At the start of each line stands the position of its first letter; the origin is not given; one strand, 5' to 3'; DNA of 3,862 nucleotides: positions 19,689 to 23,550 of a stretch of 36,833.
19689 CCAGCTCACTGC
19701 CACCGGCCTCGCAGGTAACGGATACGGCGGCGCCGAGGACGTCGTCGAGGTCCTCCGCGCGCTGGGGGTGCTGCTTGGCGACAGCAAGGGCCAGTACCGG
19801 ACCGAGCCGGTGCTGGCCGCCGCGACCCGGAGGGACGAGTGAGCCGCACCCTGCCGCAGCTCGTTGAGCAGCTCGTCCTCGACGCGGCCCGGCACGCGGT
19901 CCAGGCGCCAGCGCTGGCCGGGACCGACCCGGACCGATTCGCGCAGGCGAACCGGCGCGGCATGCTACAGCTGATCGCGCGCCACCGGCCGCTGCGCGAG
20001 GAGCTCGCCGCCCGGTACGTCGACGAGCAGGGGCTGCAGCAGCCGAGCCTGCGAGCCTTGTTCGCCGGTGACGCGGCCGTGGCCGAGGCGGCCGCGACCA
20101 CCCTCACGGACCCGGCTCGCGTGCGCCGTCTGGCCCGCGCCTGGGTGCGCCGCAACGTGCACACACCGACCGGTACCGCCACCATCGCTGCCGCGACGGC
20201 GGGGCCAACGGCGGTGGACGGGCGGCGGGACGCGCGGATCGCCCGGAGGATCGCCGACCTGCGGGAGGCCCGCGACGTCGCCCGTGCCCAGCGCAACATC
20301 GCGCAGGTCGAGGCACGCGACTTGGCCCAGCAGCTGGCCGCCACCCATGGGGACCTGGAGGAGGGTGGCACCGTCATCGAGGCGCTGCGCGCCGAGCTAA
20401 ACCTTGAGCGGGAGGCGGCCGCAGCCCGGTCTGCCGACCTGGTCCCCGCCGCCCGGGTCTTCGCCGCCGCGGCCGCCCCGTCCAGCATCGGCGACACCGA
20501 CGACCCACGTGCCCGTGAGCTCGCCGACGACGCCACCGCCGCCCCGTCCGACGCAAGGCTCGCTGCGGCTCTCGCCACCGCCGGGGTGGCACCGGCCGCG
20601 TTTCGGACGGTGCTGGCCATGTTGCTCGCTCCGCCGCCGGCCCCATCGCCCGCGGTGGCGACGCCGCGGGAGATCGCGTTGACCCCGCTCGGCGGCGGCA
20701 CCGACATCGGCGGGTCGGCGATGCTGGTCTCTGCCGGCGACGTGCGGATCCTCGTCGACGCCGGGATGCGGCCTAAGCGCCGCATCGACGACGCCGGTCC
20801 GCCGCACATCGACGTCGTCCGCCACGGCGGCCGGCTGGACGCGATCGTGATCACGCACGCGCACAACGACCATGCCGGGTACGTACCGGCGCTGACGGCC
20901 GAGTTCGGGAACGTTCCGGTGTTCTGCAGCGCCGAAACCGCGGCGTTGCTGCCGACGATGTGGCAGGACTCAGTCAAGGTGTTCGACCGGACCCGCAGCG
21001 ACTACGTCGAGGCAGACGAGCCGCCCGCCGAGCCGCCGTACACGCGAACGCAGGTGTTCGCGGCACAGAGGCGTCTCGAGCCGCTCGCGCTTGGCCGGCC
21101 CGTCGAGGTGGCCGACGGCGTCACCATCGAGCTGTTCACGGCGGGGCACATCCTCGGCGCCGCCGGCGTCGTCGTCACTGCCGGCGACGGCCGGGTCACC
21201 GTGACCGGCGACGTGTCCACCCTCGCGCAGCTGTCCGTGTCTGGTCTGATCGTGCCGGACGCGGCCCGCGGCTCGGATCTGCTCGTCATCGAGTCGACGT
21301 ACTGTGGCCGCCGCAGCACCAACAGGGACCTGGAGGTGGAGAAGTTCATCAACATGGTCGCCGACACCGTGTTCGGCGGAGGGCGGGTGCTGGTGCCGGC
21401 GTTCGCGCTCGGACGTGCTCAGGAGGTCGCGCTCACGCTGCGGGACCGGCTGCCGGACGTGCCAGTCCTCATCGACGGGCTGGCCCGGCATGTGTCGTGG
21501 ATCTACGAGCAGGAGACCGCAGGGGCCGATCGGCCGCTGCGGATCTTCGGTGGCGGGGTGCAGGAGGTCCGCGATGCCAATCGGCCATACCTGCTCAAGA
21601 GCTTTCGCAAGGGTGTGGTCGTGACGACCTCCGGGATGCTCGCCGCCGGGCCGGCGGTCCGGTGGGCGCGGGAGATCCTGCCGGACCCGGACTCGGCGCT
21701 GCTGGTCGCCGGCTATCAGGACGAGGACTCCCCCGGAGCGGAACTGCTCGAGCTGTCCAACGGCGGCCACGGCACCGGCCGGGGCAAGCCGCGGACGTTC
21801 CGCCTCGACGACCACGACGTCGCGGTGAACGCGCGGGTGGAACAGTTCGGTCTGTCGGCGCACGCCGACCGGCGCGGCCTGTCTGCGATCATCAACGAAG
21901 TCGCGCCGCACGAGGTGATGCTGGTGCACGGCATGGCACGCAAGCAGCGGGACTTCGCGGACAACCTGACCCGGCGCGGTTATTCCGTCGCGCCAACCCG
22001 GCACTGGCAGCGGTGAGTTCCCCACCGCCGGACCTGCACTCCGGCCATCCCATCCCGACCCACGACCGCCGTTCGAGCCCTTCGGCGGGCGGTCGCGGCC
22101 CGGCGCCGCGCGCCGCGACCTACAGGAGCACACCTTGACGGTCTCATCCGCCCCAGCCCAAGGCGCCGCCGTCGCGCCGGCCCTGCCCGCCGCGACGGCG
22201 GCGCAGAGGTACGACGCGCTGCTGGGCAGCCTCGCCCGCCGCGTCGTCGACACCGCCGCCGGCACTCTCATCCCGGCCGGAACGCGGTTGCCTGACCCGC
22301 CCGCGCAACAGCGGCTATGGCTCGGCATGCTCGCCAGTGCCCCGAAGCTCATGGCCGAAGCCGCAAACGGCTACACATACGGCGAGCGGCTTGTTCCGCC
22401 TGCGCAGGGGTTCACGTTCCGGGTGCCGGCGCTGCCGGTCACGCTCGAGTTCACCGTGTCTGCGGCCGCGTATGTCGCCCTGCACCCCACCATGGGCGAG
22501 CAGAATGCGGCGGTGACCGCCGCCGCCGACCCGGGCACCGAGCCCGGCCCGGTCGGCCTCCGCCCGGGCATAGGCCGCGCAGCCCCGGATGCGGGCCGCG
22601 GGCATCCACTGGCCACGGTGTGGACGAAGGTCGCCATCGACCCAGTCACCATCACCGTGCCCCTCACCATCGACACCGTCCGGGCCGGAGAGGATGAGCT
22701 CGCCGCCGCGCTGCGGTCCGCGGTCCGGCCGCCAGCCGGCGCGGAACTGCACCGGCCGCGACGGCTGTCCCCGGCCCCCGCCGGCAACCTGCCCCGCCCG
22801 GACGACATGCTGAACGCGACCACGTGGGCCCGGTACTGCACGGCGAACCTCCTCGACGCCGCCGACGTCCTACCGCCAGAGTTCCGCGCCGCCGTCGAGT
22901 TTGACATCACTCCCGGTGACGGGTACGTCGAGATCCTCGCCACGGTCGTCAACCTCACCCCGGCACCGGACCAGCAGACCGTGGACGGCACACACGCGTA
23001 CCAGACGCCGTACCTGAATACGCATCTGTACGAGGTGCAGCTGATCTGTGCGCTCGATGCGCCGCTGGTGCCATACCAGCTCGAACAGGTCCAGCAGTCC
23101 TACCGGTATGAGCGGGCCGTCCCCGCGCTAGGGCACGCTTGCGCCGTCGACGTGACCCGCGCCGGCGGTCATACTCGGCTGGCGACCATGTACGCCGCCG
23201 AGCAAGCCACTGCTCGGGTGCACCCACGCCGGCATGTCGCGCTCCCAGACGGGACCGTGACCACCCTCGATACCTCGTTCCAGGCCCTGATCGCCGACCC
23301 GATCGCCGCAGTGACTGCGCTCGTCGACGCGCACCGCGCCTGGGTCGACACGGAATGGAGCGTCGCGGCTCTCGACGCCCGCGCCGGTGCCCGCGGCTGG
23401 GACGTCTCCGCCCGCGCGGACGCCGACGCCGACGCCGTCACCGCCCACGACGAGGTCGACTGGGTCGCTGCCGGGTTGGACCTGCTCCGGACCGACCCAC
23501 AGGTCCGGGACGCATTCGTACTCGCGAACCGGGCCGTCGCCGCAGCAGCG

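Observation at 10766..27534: DISARM-like helicase+DUF1998 core combined with a beta-CASP nuclease and a giant STAND-type ATPase, with no methyltransferase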

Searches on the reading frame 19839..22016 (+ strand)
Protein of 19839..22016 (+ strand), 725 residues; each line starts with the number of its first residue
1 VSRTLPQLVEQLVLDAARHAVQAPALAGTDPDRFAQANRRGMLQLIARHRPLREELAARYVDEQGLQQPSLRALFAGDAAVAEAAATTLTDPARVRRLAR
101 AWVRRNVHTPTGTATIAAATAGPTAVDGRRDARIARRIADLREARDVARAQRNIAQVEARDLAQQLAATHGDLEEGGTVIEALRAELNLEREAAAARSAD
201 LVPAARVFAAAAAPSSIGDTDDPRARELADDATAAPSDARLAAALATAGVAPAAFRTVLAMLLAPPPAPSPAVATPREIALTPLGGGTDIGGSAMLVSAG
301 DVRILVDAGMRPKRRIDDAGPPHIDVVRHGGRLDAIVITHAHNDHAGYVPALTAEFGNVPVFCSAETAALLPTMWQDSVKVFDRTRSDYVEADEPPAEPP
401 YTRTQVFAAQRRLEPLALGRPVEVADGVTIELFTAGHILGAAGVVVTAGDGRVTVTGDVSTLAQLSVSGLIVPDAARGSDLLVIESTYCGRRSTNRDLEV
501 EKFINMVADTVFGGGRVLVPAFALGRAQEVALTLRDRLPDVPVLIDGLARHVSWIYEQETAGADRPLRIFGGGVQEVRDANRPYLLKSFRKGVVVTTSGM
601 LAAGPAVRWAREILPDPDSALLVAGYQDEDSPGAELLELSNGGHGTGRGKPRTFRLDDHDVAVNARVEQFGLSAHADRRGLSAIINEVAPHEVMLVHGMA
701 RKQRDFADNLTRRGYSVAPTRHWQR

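Call 3: search_protein_families(library=pfam, proteins=[window:19839-22016:+], max_evalue=0.01)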
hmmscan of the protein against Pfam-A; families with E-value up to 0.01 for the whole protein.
window:19839-22016:+ (725 aa): 5 families
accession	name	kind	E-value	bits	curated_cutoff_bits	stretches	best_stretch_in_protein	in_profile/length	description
PF00753.33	Lactamase_B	-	2.3e-14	54.2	22.7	1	289-461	3-152/196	Metallo-beta-lactamase superfamily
PF07521.17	RMMBL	-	7.5e-14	51.9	21.6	1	661-716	2-59/63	Zn-dependent metallo-hydrolase RNA specificity domain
PF12706.13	Lactamase_B_2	-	8.6e-11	42.2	27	1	303-493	2-171/200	Beta-lactamase superfamily domain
PF10996.14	Beta-Casp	-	9.1e-09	36.3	27.7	1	536-636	10-120/120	Beta-Casp domain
PF16661.11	Lactamase_B_6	-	0.00021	21.2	27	1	296-443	1-146/193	Metallo-beta-lactamase superfamily domain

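Call 4: search_protein_families(library=padloc, proteins=[window:19839-22016:+], max_evalue=0.01)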
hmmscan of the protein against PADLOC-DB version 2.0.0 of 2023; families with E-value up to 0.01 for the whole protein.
window:19839-22016:+ (725 aa): 0 families

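Call 5: search_protein_families(library=ncbifam, proteins=[window:19839-22016:+], max_evalue=0.1)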
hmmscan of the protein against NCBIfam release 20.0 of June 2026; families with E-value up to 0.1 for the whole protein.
window:19839-22016:+ (725 aa): 21 families
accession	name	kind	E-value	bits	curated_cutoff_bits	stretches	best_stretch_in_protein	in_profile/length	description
TIGR03675.1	arCOG00543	equivalog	4e-60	203.8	580.2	1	276-713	172-614/631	beta-CASP ribonuclease aCPSF1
NF045584.1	cas14_MBL_CASP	equivalog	2e-55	188.3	800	1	282-712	4-426/612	type VII CRISPR-associated protein Cas14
TIGR04122.1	Xnuc_lig_assoc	equivalog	5.8e-17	61.5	325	1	413-559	64-206/326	ligase-associated DNA damage response exonuclease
TIGR00649.1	MG423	subfamily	2e-09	36.4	400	1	279-376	1-102/546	RNase J family beta-CASP ribonuclease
NF047419.1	RNase_J1_RnjA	exception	1.7e-07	30.3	820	1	279-371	2-97/549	ribonuclease J1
NF012229.1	bla_class_B_core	domain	1.7e-05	25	100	1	291-379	14-94/139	metallo-beta-lactamase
NF008887.0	PRK11921.1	equivalog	4.3e-05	22.5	635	1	332-377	71-116/396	anaerobic nitric oxide reductase flavorubredoxin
NF047974.1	blaCOR_B1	exception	6.6e-05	22.3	450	1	293-368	63-133/245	COR family subclass B1 metallo-beta-lactamase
TIGR03413.1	GSH_gloB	equivalog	0.00011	21.7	200.8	1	327-368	38-78/248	hydroxyacylglutathione hydrolase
NF001911.0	PRK00685.1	equivalog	0.00012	21.6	144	1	291-371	7-78/228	metal-dependent hydrolase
NF047975.1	blaPYX_B1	exception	0.00019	20.8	473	1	294-371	65-137/245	PYX family subclass B1 metallo-beta-lactamase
NF003954.0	PRK05452.1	equivalog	0.00061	18.8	711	1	332-367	71-106/479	anaerobic nitric oxide reductase flavorubredoxin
NF007597.0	PRK10241.1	equivalog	0.0015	17.9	421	1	328-368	41-81/251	hydroxyacylglutathione hydrolase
TIGR02651.1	RNase_Z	equivalog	0.0023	17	292.95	0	331-354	50-73/302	ribonuclease Z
TIGR00361.1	ComEC_Rec2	equivalog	0.0034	15.6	190.05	1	289-357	447-516/663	DNA internalization-related competence protein ComEC/Rec2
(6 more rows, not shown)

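Call 54: find_homologous_proteins(query=window:19839-22013:+, max_evalue=1e-10)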
Query window:19839-22013:+ (725 aa): 192 proteins with E <= 1e-10 among 8000 candidates; the best 120 are listed.
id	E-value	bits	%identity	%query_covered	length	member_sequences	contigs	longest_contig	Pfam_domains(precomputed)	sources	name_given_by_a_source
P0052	0.0e+0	1566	100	100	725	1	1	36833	PF12706.14,PF23023.2,PF07521.18,PF10996.15,PF00753.34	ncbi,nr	ncbi:MAG: hypothetical protein QG671_528 [Actinomycetota bacterium]|nr:hypothetical protein [Actinom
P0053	0.0e+0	1301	86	100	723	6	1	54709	PF12706.14,PF16661.12,PF23023.2,PF07521.18,PF10996.15,PF00753.34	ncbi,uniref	ncbi:MBL fold metallo-hydrolase RNA specificity domain-containing protein [Micromonospora echinofusc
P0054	3.0e-247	841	61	100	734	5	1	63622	PF12706.14,PF16661.12,PF23023.2,PF07521.18,PF10996.15,PF00753.34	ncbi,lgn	ncbi:MBL fold metallo-hydrolase [Nocardia beijingensis]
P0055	1.8e-244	831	60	100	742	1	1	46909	PF12706.14,PF16661.12,PF23023.2,PF07521.18,PF10996.15,PF00753.34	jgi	jgi:Cft2 family RNA processing exonuclease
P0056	2.5e-243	828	60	100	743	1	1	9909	PF12706.14,PF07521.18,PF10996.15,PF00753.34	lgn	-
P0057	6.1e-243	826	60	100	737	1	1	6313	PF12706.14,PF16661.12,PF23023.2,PF07521.18,PF10996.15,PF00753.34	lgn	-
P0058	2.1e-242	825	59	100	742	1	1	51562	PF12706.14,PF16661.12,PF23023.2,PF07521.18,PF10996.15,PF00753.34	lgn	-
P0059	1.1e-241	822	59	100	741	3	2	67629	PF12706.14,PF07521.18,PF10996.15,PF00753.34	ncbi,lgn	ncbi:MBL fold metallo-hydrolase [Nocardia sp. NPDC003726]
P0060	4.4e-239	814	60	100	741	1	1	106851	PF12706.14,PF16661.12,PF23023.2,PF07521.18,PF10996.15,PF00753.34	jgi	jgi:Cft2 family RNA processing exonuclease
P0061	1.6e-238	812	58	100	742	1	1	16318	PF12706.14,PF16661.12,PF23023.2,PF07521.18,PF10996.15,PF00753.34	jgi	jgi:Cft2 family RNA processing exonuclease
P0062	1.2e-235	802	60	100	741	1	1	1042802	PF12706.14,PF16661.12,PF23023.2,PF07521.18,PF10996.15,PF00753.34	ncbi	-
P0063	6.9e-234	797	58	100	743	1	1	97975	PF12706.14,PF16661.12,PF23023.2,PF07521.18,PF10996.15,PF00753.34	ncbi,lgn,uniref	ncbi:MBL fold metallo-hydrolase [Amycolatopsis sp. NPDC089917]|uniref:MBL fold metallo-hydrolase n=1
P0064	1.4e-233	796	59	100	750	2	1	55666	PF12706.14,PF23023.2,PF07521.18,PF10996.15,PF00753.34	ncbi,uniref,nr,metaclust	ncbi:MBL fold metallo-hydrolase [Nocardia exalbida]|uniref:MBL fold metallo-hydrolase n=1 Tax=Nocard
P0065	3.1e-233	794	59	100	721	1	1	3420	PF12706.14,PF23023.2,PF07521.18,PF10996.15,PF00753.34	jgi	jgi:Cft2 family RNA processing exonuclease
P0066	4.8e-233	794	58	100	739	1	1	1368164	PF12706.14,PF23023.2,PF07521.18,PF10996.15,PF00753.34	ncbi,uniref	ncbi:MBL fold metallo-hydrolase [Nocardia sp. NPDC056100]|uniref:MBL fold metallo-hydrolase n=1 Tax=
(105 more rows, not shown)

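Call 81: search_solved_structures(query=window:19839-22013:+, max_evalue=0.001)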
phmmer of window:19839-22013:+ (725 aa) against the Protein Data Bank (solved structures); distinct sequences matched with E-value up to 0.001: 35.
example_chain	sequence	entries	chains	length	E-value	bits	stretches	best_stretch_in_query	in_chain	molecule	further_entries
2ycb_A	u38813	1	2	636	2e-40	142.2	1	280-712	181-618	CLEAVAGE AND POLYADENYLATION SPECIFICITY FACTOR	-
3af5_A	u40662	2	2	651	4.8e-40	140.9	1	277-713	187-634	Putative uncharacterized protein PH1404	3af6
7bfp_B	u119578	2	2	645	3.4e-39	138.1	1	267-704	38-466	Integrator complex subunit 11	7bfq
8r22_C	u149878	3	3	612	1.3e-38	136.2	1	267-704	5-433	Integrator complex subunit 11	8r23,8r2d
7pks_k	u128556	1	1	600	1.2e-37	133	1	278-704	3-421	Integrator complex subunit 11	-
7cun_K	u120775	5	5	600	1.2e-37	133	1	278-704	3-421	Integrator complex subunit 11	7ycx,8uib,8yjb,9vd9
9bct_J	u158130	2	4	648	1.6e-37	132.6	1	277-713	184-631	Transcription termination factor FttA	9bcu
8rbz_k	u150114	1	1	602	2.4e-37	132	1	278-704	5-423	Integrator complex subunit 11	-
8rbx_k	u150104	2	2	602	2.4e-37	132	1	278-704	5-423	Integrator complex subunit 11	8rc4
7sn8_K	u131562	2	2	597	2.9e-37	131.7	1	278-705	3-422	Integrator complex subunit 11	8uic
2xr1_A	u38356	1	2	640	8e-33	117.1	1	279-710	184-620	CLEAVAGE AND POLYADENYLATION SPECIFICITY FACTOR 100 KD SUBUNIT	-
2dkf_A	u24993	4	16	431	1.5e-30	109.6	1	281-721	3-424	metallo-beta-lactamase superfamily protein | Ribonuclease TTHA0252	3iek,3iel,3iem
3idz_A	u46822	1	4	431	3.6e-30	108.3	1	281-719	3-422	Ribonuclease TTHA0252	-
3ie0_A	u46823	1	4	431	4.8e-30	107.9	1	281-718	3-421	Ribonuclease TTHA0252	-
3ie1_A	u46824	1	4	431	6.5e-30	107.5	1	281-717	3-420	Ribonuclease TTHA0252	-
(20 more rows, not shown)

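Call 83: search_dna_similar(query=window:19839-22013:+, collection=plasmids, mode=protein, max_evalue=1e-30, max_rows=20)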
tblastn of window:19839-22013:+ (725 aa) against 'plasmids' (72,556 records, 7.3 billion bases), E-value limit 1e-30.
Records with a match: 17; places in all: 17; records where one place covers at least 80% of the query: 0.
Best place of each record, by identity: <60% 17.
By first word of the organism name: Deinococcus 7; Nostoc 2; Herpetosiphon 1; Crinalium 1; Hoeflea 1; Cupriavidus 1; Salinibaculum 1; Natrinema 1; Klebsiella 1; Halomontanus 1.
By predicted mobility (MOB-suite, as given by PLSDB): non-mobilizable 12; mobilizable 4; conjugative 1.
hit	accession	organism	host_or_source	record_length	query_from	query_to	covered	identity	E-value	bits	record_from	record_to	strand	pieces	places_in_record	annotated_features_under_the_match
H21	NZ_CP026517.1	Deinococcus sp. NW-56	whole organism,water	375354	277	710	60%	35.2%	6e-49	194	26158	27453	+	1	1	MBL fold metallo-hydrolase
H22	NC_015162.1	Deinococcus proteolyticus MRP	feces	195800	278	713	60%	34.7%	1e-50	199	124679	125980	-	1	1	MBL fold metallo-hydrolase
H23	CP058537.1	Deinococcus sp. D7000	seawater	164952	284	713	59%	34.9%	1e-50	199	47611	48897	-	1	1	MBL fold metallo-hydrolase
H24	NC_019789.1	Deinococcus peraridilitoris DSM 19664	-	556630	284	717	60%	34.0%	4e-39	164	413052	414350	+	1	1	MBL fold metallo-hydrolase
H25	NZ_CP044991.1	Deinococcus sp. AJ005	single cell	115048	284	713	59%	34.2%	1e-49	196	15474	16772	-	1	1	MBL fold metallo-hydrolase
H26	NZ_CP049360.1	Deinococcus wulumuqiensis R12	cell culture,soil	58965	278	698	58%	34.6%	5e-49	194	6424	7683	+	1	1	MBL fold metallo-hydrolase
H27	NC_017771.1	Deinococcus gobiensis I-0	-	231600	284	710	59%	34.1%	2e-45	183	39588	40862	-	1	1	MBL fold metallo-hydrolase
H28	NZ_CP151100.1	Nostoc sp. UHCC 0302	isolated culture,lake sediment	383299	281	717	60%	32.2%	5e-51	200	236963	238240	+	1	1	MBL fold metallo-hydrolase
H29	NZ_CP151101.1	Nostoc sp. UHCC 0302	isolated culture,lake sediment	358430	281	717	60%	31.8%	9e-51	199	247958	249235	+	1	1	MBL fold metallo-hydrolase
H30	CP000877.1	Herpetosiphon aurantiacus DSM 785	-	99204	277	698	58%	32.8%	2e-54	210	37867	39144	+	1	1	beta-lactamase domain protein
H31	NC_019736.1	Crinalium epipsammum PCC 9333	-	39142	278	698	58%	30.2%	2e-43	177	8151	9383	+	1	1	MBL fold metallo-hydrolase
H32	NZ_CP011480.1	Hoeflea sp. IMCC20628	-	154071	277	718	61%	28.8%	9e-32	140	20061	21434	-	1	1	MBL fold metallo-hydrolase | TetR/AcrR family transcriptional regulator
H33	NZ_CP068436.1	Cupriavidus necator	heavy metal containmented soil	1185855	278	698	58%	29.2%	3e-31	139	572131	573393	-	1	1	none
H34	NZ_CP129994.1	Salinibaculum sp. KK48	cell culture,sediment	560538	279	710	60%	28.1%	3e-32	142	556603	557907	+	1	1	beta-CASP ribonuclease aCPSF1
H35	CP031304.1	Natrinema thermotolerans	Cell culture,Korean salt-fermented food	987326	279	710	60%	27.9%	2e-33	146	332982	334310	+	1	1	beta-CASP ribonuclease aCPSF1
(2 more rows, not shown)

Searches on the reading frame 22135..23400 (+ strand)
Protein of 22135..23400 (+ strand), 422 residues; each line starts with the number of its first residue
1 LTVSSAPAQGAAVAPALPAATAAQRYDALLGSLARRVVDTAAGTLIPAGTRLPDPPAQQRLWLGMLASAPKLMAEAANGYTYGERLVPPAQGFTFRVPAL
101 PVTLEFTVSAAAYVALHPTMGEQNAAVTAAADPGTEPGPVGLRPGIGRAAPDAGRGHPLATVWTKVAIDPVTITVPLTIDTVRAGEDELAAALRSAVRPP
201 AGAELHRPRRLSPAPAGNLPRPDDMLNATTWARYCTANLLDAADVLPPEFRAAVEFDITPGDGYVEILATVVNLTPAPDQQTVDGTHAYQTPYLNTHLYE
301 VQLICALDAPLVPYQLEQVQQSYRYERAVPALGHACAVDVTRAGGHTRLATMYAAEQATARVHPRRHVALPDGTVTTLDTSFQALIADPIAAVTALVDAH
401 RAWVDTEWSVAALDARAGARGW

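Call 102: search_protein_families(library=pfam, proteins=[window:22135-23400:+], max_evalue=10)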
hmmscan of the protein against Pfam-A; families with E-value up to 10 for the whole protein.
window:22135-23400:+ (422 aa): 1 family
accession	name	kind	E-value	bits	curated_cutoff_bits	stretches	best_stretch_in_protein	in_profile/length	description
PF09030.15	Creb_binding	-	0.58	11.2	26.6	1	51-74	71-94/110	Creb binding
